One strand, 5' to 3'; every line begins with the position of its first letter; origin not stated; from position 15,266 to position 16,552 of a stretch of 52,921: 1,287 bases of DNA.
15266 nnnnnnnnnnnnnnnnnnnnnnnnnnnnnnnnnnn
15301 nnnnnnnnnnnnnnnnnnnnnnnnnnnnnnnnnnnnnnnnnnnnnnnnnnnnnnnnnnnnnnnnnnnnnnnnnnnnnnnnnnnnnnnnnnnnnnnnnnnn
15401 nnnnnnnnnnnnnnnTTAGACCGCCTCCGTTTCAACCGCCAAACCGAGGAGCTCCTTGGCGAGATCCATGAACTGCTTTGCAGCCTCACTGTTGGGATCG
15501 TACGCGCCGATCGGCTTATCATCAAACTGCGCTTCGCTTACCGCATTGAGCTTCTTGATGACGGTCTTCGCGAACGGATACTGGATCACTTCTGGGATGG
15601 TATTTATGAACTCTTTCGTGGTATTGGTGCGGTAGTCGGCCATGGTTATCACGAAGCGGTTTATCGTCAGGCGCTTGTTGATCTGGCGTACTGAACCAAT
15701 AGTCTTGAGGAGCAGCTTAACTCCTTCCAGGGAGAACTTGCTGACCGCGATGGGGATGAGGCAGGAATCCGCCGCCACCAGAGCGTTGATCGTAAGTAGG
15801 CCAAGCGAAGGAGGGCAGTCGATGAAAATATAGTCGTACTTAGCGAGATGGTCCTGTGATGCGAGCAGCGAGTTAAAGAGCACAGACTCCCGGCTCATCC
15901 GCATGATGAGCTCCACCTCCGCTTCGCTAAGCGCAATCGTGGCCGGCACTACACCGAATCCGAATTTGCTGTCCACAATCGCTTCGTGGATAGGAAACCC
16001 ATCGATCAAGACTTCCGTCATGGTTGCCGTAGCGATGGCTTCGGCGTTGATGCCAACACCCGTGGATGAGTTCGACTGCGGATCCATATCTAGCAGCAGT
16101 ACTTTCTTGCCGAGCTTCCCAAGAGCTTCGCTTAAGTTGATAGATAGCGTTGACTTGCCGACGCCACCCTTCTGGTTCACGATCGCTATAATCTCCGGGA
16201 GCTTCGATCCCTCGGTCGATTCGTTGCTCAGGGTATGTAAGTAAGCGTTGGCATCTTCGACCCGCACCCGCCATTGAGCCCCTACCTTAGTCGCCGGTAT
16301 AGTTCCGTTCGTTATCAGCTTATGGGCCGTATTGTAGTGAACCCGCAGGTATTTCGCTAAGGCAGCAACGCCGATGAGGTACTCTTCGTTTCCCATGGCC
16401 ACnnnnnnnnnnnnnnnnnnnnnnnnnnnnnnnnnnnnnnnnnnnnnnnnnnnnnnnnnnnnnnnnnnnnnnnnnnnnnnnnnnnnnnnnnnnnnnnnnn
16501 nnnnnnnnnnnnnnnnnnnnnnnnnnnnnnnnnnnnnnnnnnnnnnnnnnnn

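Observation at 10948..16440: Plasmid-style maintenance set (Rep + iterons + HTH-ParA) in a complete tailed-phage genome: a phage-plasmid candidate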

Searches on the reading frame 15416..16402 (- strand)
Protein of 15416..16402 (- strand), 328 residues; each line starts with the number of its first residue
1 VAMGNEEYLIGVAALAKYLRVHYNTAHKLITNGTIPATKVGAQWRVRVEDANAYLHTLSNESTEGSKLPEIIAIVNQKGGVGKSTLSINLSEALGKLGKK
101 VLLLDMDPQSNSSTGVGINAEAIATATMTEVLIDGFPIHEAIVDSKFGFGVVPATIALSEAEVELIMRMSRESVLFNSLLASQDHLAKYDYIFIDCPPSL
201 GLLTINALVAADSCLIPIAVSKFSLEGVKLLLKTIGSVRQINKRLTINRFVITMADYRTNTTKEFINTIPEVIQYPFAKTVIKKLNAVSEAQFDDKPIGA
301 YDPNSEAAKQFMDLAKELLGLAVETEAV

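Call 3: search_protein_families(library=pfam, proteins=[window:15416-16402:-], max_evalue=0.01)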
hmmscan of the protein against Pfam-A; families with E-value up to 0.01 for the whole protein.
window:15416-16402:- (328 aa): 11 families
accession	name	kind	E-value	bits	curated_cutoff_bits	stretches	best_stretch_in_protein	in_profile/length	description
PF13614.12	AAA_31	-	1.1e-54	185.4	27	1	70-247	2-177/177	AAA domain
PF01656.29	CbiA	-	1.8e-22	80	25.4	1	72-298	1-125/125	CobQ/CobB/MinD/ParA nucleotide binding domain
PF06564.18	CBP_BcsQ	-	2.2e-14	54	21.3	1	71-316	3-231/234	Cellulose biosynthesis protein BcsQ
PF10609.15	ParA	-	2.3e-13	50.6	27.1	1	70-232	4-157/246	NUBPL iron-transfer P-loop NTPase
PF00142.24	Fer4_NifH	-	1.3e-10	41.7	25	1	75-123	5-52/271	4Fe-4S iron sulfur cluster binding proteins, NifH/frxC family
PF09140.17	MipZ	-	4e-10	39.9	20.7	1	71-221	2-132/262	ATPase MipZ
PF12728.13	HTH_17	-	1.6e-09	38.3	27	1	12-55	4-47/51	Helix-turn-helix domain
PF02374.21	ArsA_ATPase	-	5.2e-06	26.3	24.3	1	74-114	5-45/305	Anion-transporting ATPase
PF01268.25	FTHFS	-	0.0012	17.6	27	1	60-103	48-91/556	Formate--tetrahydrofolate ligase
PF03308.22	MeaB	-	0.0038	16.7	23.1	1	79-115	42-78/273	Methylmalonyl Co-A mutase-associated GTPase MeaB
PF16575.11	CLP1_P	-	0.0087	16.3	26.6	0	80-114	4-38/188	mRNA cleavage and polyadenylation factor CLP1 P-loop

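Call 11: search_protein_families(library=phrogs, proteins=[window:15416-16402:-], max_evalue=0.001)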
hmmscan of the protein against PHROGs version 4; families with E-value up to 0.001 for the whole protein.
window:15416-16402:- (328 aa): 4 families
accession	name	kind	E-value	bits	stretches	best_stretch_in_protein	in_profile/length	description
phrog_164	-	DNA, RNA and nucleotide metabolism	4e-60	205.3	1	57-322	212-473/500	ParA-like partition protein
phrog_66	-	integration and excision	5.7e-06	27.2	1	3-65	87-150/412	excisionase and transcriptional regulator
phrog_10045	-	DNA, RNA and nucleotide metabolism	0.00018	22.3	1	9-58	20-70/74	HTH DNA binding protein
phrog_19408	-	unknown function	0.0005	19.5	1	70-242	527-687/721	-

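Call 12: search_protein_families(library=padloc, proteins=[window:15416-16402:-], max_evalue=0.001)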
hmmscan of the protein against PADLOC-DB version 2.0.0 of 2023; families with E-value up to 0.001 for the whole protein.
window:15416-16402:- (328 aa): 1 family
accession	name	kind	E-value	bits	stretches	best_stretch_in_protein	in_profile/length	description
PDLC04559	PDC-M28B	-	3.2e-07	27.8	1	38-109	97-168/438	-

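Call 15: search_dna_similar(query=window:15416-16402:-, collection=plasmids, mode=protein, max_rows=25)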
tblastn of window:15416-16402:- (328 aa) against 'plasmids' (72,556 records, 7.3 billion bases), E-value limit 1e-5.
The search stops at 5000 records and this limit was reached: more records match than are counted here, and every count below describes the 5000 best-scoring records only.
Records with a match: at least 5000; places in all: 5387; records where one place covers at least 80% of the query: 299.
Best place of each record, by identity: <60% 5000.
By first word of the organism name: Enterococcus 427; Klebsiella 376; Salmonella 225; Acinetobacter 215; Escherichia 210; Pseudosulfitobacter 173; Agrobacterium 152; Clostridium 139; Citrobacter 116; Vibrio 113; and 441 more.
By predicted mobility (MOB-suite, as given by PLSDB): non-mobilizable 2136; conjugative 1891; mobilizable 973.
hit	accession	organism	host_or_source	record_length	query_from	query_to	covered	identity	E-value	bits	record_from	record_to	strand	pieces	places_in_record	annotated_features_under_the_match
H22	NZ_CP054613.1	Paenibacillus cellulosilyticus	cell culture,soil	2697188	37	319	86%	41.4%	2e-49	184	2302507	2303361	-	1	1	none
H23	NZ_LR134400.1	Listeria monocytogenes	Homo sapiens,Vein blood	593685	67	319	77%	44.7%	9e-49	182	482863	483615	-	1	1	AAA family ATPase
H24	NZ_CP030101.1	Listeria monocytogenes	Environment,water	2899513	67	319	77%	44.7%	9e-49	182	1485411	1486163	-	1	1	none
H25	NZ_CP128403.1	Candidatus Chlorohelix allophototropha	Single colony of Candidatus Chlorohelix ...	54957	4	319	96%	34.8%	7e-41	159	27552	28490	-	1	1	AAA family ATPase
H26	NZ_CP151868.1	Bacillus thuringiensis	tobacco,mixed culture,leaves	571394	65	319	78%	42.8%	1e-45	173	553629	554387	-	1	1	soj: sporulation initiation inhibitor protein Soj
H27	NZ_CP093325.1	Bacillus sp. N5-665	whole organism,peat soil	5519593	65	319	78%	42.8%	1e-45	173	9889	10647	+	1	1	none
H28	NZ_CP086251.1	Clostridium estertheticum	single colony,beef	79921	31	320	88%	37.5%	3e-40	157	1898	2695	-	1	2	ParA family protein | hypothetical protein (x2)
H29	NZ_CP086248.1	Clostridium sp. CF011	single colony,bovine feces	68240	37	324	88%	37.5%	3e-43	166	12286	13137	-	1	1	ParA family protein | hypothetical protein (x2)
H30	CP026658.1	Deltaproteobacteria bacterium Smac51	cockroach,pure culture,hindgut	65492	25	319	90%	35.7%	6e-33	136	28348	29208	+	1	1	chromosome partitioning protein ParA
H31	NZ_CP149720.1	Clostridioides difficile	-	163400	65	315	77%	41.9%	6e-47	176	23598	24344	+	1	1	AAA family ATPase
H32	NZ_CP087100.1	Clostridium estertheticum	single colony,Vacuum packed lamb meat ...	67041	51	320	82%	38.7%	7e-41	159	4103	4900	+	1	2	ParA family protein | hypothetical protein (x2)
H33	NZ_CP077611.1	Clostridium estertheticum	single colony,bovine feces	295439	68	324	78%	40.5%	1e-42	164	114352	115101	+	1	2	ParA family protein | hypothetical protein (x2)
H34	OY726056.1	Phocaeicola massiliensis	-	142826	53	319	81%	38.7%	4e-42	162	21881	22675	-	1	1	record has no annotation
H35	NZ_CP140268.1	Priestia megaterium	Single cell,ginseng rhizosphere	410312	65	319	78%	40.5%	8e-45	170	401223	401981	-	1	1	AAA family ATPase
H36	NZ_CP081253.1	Phaeobacter inhibens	-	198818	69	320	77%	40.9%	3e-42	162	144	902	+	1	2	AAA family ATPase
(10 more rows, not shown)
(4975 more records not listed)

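Call 17: find_encoding_contigs(protein=window:15416-16402:-, flank=10000, max_places=10)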
Protein window:15416-16402:- (328 aa): no gene with exactly this product is on record in the collection.

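Call 18: search_solved_structures(query=window:15416-16402:-, max_evalue=0.00001)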
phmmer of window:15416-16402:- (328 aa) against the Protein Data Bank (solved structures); distinct sequences matched with E-value up to 0.00001: 33.
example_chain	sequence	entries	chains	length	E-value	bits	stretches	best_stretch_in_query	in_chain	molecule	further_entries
8ray_B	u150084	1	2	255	2e-46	161.9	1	70-319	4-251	ParA family protein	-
6iub_A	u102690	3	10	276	6.7e-35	124.1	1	64-319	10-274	SpoOJ regulator (Soj)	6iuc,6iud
1wcv_1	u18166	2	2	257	9.8e-35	123.6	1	72-322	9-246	SEGREGATION PROTEIN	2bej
2bek_A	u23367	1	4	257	1.3e-33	119.9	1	72-322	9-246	SEGREGATION PROTEIN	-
8jmj_A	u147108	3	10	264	2e-32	116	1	68-319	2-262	SpoOJ regulator (Soj)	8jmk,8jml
4pfs_A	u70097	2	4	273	3.7e-31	111.8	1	69-297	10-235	Cobyrinic Acid a,c-diamide synthase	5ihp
5if9_A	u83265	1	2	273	4.3e-31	111.6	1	69-297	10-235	Cobyrinic Acid a,c-diamide synthase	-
3k9g_A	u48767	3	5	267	1.2e-16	64.2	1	65-262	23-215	PF-32 protein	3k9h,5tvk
7dut_A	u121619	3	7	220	1.5e-15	60.6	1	71-239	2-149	SOJ protein (Soj)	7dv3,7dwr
1ion_A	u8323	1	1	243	2.1e-14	56.8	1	70-321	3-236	PROBABLE CELL DIVISION INHIBITOR MIND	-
1g3q_A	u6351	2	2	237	2.6e-14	56.6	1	70-321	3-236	CELL DIVISION INHIBITOR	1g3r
4v03_A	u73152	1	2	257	6.2e-13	52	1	69-257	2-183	SITE-DETERMINING PROTEIN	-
6non_A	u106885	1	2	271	3e-12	49.8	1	63-248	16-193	Cobyrinic acid ac-diamide synthase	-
6noo_A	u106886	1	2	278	3.3e-12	49.7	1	63-248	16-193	Maintenance of carboxysome positioning A protein, MCDA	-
4v02_A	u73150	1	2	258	6e-12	48.8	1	69-257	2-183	SITE-DETERMINING PROTEIN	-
3ez9_A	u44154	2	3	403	2.4e-07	33.6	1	53-225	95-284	ParA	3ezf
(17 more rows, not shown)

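Call 19: find_homologous_proteins(query=window:15416-16402:-, max_evalue=1e-20)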
Query window:15416-16402:- (328 aa): 7999 proteins with E <= 1e-20 among 8000 candidates; the best 120 are listed.
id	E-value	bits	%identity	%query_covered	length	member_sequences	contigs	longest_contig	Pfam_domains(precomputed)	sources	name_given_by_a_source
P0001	2.3e-203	692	98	99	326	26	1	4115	PF00142.25,PF12728.14,PF10609.16,PF01656.30,PF13614.13,PF09140.18,PF06564.19,PF02374.22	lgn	-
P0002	3.7e-180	616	86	99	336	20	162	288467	PF00142.25,PF12728.14,PF10609.16,PF01656.30,PF13614.13,PF09140.18,PF06564.19,PF02374.22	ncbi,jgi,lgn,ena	jgi:chromosome partitioning protein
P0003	1.9e-174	597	84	99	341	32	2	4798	PF00142.25,PF12728.14,PF10609.16,PF01656.30,PF13614.13,PF09140.18,PF06564.19,PF02374.22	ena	-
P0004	4.6e-161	553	77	99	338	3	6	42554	PF00142.25,PF12728.14,PF10609.16,PF01656.30,PF13614.13,PF09140.18,PF06564.19,PF02374.22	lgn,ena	-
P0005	4.0e-158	543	79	96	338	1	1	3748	PF00142.25,PF12728.14,PF10609.16,PF01656.30,PF13614.13,PF09140.18,PF06564.19,PF02374.22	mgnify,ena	mgnify:CR=1 FL=1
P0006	6.1e-158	543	78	99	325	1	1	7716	PF00142.25,PF12728.14,PF10609.16,PF01656.30,PF13614.13,PF09140.18,PF06564.19,PF02374.22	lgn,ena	-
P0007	2.7e-155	534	75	99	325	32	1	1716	PF00142.25,PF12728.14,PF10609.16,PF01656.30,PF13614.13,PF09140.18,PF06564.19,PF02374.22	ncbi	-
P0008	2.3e-152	525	76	98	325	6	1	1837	PF00142.25,PF12728.14,PF10609.16,PF01656.30,PF13614.13,PF09140.18,PF06564.19,PF02374.22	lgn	-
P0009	5.3e-146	504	73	97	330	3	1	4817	PF00142.25,PF12728.14,PF10609.16,PF01656.30,PF13614.13,PF09140.18,PF06564.19,PF02374.22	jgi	-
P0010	4.8e-91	323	49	97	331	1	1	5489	PF00142.25,PF12728.14,PF10609.16,PF01656.30,PF13614.13,PF09140.18,PF06564.19,PF02374.22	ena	-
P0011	9.4e-60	221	46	77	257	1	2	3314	PF00142.25,PF10609.16,PF01656.30,PF13614.13,PF09140.18,PF06564.19,PF02374.22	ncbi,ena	-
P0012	1.0e-59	220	46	76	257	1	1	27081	PF00142.25,PF10609.16,PF01656.30,PF13614.13,PF09140.18,PF06564.19,PF02374.22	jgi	-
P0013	1.4e-58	217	45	79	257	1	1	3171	PF00142.25,PF10609.16,PF01656.30,PF13614.13,PF09140.18,PF06564.19,PF02374.22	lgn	-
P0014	8.1e-58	214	48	76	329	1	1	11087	PF00142.25,PF10609.16,PF01656.30,PF13614.13,PF09140.18,PF06564.19,PF02374.22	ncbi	-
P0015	8.3e-58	214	48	76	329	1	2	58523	PF00142.25,PF10609.16,PF01656.30,PF13614.13,PF09140.18,PF06564.19,PF02374.22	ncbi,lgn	-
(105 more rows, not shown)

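Call 20: find_encoding_contigs(protein=P0002, flank=10000, max_places=10)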
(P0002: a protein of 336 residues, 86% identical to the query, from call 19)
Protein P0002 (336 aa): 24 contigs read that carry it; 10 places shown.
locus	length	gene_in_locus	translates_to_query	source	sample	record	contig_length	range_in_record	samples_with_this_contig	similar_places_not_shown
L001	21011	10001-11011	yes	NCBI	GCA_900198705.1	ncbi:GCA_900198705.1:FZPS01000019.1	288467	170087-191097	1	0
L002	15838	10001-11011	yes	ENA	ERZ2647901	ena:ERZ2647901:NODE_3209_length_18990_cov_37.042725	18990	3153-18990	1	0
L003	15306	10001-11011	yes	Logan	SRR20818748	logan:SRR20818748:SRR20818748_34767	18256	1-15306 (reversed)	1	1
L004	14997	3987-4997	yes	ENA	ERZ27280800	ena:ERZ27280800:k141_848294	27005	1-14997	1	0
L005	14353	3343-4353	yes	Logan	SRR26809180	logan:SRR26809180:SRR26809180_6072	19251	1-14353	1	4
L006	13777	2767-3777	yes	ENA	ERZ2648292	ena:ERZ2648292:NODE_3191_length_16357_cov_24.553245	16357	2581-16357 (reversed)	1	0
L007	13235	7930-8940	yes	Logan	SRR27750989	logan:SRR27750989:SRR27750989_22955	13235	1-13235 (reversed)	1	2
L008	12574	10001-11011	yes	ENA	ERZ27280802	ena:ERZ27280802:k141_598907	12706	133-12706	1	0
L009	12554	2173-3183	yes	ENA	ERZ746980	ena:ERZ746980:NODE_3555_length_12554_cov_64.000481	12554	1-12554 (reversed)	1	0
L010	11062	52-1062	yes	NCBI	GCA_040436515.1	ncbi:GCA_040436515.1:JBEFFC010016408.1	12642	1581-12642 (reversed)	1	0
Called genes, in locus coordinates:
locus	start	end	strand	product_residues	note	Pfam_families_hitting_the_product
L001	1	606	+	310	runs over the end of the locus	PF14417:MEDS, PF13487:HD_5, PF01966:HD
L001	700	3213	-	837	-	PF01602:Adaptin_N (faint), PF12717:Cnd1 (faint), PF13513:HEAT_EZ (faint), PF02985:HEAT (faint), PF03130:HEAT_PBS (faint), PF00514:Arm (faint), PF13646:HEAT_2, PF13646:HEAT_2, +1 more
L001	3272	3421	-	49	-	-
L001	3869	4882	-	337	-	-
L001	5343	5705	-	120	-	PF26154:DUF8042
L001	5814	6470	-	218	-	-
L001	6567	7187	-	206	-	PF00700:Flagellin_C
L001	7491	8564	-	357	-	PF09519:RE_HindVP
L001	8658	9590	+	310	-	PF00145:DNA_methylase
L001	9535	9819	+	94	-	-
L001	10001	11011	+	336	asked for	PF12728:HTH_17, PF00142:Fer4_NifH, PF01656:CbiA, PF02374:ArsA_ATPase (weak), PF06564:CBP_BcsQ, PF09140:MipZ (weak), PF10609:ParA, PF13614:AAA_31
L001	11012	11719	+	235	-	PF28175:T4SS_LegC2C7 (weak)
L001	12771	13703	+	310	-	PF00535:Glycos_transf_2, PF10111:Glyco_tranf_2_2, PF13641:Glyco_tranf_2_3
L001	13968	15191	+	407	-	PF00155:Aminotran_1_2, PF01041:DegT_DnrJ_EryC1, PF01053:Cys_Met_Meta_PP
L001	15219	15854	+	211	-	PF02397:Bac_transf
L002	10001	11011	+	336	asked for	PF12728:HTH_17, PF00142:Fer4_NifH, PF01656:CbiA, PF02374:ArsA_ATPase (weak), PF06564:CBP_BcsQ, PF09140:MipZ (weak), PF10609:ParA, PF13614:AAA_31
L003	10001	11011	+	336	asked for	PF12728:HTH_17, PF00142:Fer4_NifH, PF01656:CbiA, PF02374:ArsA_ATPase (weak), PF06564:CBP_BcsQ, PF09140:MipZ (weak), PF10609:ParA, PF13614:AAA_31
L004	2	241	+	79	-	?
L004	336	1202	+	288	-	PF02899:Phage_int_SAM_1, PF13495:Phage_int_SAM_4, PF00589:Phage_integrase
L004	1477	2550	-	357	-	PF09519:RE_HindVP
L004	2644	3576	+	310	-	PF00145:DNA_methylase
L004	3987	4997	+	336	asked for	PF12728:HTH_17, PF00142:Fer4_NifH, PF01656:CbiA, PF02374:ArsA_ATPase (weak), PF06564:CBP_BcsQ, PF09140:MipZ (weak), PF10609:ParA, PF13614:AAA_31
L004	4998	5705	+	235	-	PF28175:T4SS_LegC2C7 (weak)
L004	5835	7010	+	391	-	PF08308:PEGA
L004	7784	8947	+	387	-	-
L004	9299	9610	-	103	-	PF01527:HTH_Tnp_1, PF13542:HTH_Tnp_ISL3 (weak)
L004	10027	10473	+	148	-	-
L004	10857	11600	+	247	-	PF18917:LiaI-LiaF-like_TM1, PF22570:LiaF-TM, PF09922:LiaF-like_C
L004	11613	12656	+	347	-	PF00672:HAMP, PF07730:HisKA_3, PF02518:HATPase_c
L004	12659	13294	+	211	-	PF00072:Response_reg, PF00196:GerE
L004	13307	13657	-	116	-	PF00488:MutS_V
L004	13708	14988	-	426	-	-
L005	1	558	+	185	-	?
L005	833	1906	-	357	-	PF09519:RE_HindVP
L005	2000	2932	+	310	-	PF00145:DNA_methylase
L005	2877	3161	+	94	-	-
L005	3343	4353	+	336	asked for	PF12728:HTH_17, PF00142:Fer4_NifH, PF01656:CbiA, PF02374:ArsA_ATPase (weak), PF06564:CBP_BcsQ, PF09140:MipZ (weak), PF10609:ParA, PF13614:AAA_31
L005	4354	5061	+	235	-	PF28175:T4SS_LegC2C7 (weak)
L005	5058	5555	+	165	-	-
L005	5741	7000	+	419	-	PF13487:HD_5, PF01966:HD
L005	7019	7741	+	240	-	PF01872:RibD_C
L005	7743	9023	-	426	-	PF03601:Cons_hypoth698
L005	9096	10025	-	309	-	PF01156:IU_nuc_hydro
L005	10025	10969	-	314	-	PF02653:BPD_transp_2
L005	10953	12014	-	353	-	PF02653:BPD_transp_2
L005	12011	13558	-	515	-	PF00005:ABC_tran, PF13304:AAA_21 (faint), PF00005:ABC_tran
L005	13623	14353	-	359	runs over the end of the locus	PF02608:Bmp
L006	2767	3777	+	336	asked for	PF12728:HTH_17, PF00142:Fer4_NifH, PF01656:CbiA, PF02374:ArsA_ATPase (weak), PF06564:CBP_BcsQ, PF09140:MipZ (weak), PF10609:ParA, PF13614:AAA_31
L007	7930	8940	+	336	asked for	PF12728:HTH_17, PF00142:Fer4_NifH, PF01656:CbiA, PF02374:ArsA_ATPase (weak), PF06564:CBP_BcsQ, PF09140:MipZ (weak), PF10609:ParA, PF13614:AAA_31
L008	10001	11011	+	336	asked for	PF12728:HTH_17, PF00142:Fer4_NifH, PF01656:CbiA, PF02374:ArsA_ATPase (weak), PF06564:CBP_BcsQ, PF09140:MipZ (weak), PF10609:ParA, PF13614:AAA_31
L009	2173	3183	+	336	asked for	PF12728:HTH_17, PF00142:Fer4_NifH, PF01656:CbiA, PF02374:ArsA_ATPase (weak), PF06564:CBP_BcsQ, PF09140:MipZ (weak), PF10609:ParA, PF13614:AAA_31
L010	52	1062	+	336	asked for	PF12728:HTH_17, PF00142:Fer4_NifH, PF01656:CbiA, PF02374:ArsA_ATPase (weak), PF06564:CBP_BcsQ, PF09140:MipZ (weak), PF10609:ParA, PF13614:AAA_31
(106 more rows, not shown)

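Call 22: list_cluster_members(proteins=[P0002, P0007, P0004])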
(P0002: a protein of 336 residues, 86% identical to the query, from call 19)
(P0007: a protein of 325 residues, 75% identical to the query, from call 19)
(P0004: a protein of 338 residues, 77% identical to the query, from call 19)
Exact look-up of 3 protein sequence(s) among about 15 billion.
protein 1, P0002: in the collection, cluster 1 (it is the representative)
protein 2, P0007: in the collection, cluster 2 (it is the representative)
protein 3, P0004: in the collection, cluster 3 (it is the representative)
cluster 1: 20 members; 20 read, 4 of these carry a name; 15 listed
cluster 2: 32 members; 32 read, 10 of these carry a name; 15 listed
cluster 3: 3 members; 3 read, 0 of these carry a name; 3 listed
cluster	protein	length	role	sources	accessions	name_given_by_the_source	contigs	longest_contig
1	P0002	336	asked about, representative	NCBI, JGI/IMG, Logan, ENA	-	chromosome partitioning protein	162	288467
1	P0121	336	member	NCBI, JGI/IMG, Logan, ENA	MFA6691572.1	MAG: AAA family ATPase [Saccharofermentanales bacterium] | chromosome partitioning protein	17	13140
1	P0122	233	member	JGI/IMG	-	chromosome partitioning protein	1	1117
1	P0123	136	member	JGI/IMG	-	chromosome partitioning protein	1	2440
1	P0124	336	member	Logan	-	-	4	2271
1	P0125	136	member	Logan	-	-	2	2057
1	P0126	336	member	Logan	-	-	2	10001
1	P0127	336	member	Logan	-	-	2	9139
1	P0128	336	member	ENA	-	-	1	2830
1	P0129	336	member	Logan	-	-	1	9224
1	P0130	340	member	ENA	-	-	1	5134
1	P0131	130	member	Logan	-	-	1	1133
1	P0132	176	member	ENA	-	-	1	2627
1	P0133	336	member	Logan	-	-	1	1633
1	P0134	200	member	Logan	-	-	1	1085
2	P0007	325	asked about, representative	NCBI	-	-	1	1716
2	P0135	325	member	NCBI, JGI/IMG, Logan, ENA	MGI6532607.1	MAG: AAA family ATPase [Bacillota bacterium] | chromosome partitioning protein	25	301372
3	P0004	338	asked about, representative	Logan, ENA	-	-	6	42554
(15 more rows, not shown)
